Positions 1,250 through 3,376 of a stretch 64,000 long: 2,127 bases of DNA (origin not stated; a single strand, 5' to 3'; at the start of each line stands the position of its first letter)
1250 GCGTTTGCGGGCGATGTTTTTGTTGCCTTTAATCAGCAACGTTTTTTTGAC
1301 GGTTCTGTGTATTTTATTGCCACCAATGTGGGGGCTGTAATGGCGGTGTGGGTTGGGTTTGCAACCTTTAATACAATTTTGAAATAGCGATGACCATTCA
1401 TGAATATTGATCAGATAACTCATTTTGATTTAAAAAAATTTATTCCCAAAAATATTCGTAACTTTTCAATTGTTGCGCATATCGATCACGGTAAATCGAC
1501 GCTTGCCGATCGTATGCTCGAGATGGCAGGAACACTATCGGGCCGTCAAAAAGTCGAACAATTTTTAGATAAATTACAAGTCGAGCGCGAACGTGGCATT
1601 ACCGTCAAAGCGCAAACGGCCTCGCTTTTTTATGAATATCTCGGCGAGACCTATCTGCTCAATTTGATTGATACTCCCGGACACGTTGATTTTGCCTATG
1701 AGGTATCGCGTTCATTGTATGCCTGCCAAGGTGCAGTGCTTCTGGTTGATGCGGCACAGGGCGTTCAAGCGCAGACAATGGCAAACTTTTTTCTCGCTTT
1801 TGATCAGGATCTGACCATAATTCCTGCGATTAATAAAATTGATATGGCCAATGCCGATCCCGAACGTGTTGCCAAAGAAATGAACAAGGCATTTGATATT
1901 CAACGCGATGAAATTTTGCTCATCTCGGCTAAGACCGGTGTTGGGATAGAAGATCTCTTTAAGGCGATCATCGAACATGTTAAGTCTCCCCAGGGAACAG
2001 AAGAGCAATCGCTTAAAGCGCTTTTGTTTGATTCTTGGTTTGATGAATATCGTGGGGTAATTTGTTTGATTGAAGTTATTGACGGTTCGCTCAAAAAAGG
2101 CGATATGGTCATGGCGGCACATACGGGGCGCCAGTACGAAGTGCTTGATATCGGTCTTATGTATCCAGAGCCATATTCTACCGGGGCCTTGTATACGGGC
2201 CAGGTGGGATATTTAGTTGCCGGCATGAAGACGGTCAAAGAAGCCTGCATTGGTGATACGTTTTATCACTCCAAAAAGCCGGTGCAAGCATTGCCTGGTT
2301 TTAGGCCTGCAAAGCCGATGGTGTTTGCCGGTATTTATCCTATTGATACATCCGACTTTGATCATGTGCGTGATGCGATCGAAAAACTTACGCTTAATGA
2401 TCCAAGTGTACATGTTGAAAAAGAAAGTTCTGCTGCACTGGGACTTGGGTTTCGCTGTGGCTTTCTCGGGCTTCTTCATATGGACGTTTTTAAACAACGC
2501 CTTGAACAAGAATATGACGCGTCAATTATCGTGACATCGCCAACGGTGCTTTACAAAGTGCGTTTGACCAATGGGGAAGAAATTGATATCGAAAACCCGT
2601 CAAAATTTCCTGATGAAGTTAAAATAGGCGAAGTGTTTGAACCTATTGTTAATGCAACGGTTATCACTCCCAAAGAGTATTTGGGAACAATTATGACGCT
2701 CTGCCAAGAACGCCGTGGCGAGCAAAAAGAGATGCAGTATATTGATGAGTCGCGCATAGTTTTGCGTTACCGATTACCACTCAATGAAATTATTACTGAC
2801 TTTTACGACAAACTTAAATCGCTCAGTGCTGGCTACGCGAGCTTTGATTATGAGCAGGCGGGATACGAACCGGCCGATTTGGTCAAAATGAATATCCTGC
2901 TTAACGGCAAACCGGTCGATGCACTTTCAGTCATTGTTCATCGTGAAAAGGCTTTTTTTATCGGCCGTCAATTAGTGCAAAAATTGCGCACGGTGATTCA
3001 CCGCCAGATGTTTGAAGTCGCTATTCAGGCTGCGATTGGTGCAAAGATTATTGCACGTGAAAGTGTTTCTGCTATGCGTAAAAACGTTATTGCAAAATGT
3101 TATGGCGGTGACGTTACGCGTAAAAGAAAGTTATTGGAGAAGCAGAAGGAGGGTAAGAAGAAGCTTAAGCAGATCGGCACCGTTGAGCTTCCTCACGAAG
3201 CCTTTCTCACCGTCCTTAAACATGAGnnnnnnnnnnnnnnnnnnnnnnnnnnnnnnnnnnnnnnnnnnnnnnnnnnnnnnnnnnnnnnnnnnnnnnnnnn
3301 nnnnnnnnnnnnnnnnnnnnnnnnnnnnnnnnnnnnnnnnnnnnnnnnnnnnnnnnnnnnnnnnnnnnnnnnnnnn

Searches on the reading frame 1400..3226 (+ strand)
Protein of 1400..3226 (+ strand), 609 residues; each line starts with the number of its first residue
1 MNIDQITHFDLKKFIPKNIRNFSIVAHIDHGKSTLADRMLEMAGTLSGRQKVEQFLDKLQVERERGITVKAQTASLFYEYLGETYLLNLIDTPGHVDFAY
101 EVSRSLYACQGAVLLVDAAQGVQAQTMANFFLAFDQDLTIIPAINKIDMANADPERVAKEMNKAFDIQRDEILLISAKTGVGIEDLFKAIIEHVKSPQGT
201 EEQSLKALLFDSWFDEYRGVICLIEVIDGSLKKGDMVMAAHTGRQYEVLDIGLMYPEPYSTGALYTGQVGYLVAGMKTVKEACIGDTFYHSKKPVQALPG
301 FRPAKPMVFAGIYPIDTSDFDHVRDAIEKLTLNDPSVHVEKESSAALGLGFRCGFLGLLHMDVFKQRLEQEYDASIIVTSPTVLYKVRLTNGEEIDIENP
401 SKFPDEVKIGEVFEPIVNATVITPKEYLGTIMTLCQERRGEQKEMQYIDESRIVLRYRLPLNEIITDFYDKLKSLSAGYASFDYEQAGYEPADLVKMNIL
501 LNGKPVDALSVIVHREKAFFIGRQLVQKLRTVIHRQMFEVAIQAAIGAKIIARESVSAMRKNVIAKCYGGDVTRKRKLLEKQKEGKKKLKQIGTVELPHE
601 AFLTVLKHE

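Call 29: search_protein_families(library=pfam, proteins=[window:1400-3226:+], max_evalue=0.00001)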
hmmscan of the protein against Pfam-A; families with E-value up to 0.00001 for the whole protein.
window:1400-3226:+ (609 aa): 3 families
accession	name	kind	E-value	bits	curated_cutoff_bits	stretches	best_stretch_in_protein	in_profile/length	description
PF00009.33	GTP_EFTU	-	7.5e-55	185.9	26.5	1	17-195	1-187/188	Elongation factor Tu GTP binding domain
PF06421.17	LepA_C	-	1e-48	164.3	29.7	1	501-607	1-107/107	GTP-binding protein LepA C-terminus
PF00679.30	EFG_C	-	6.7e-26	90.6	27.9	1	412-498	2-87/89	Elongation factor G C-terminus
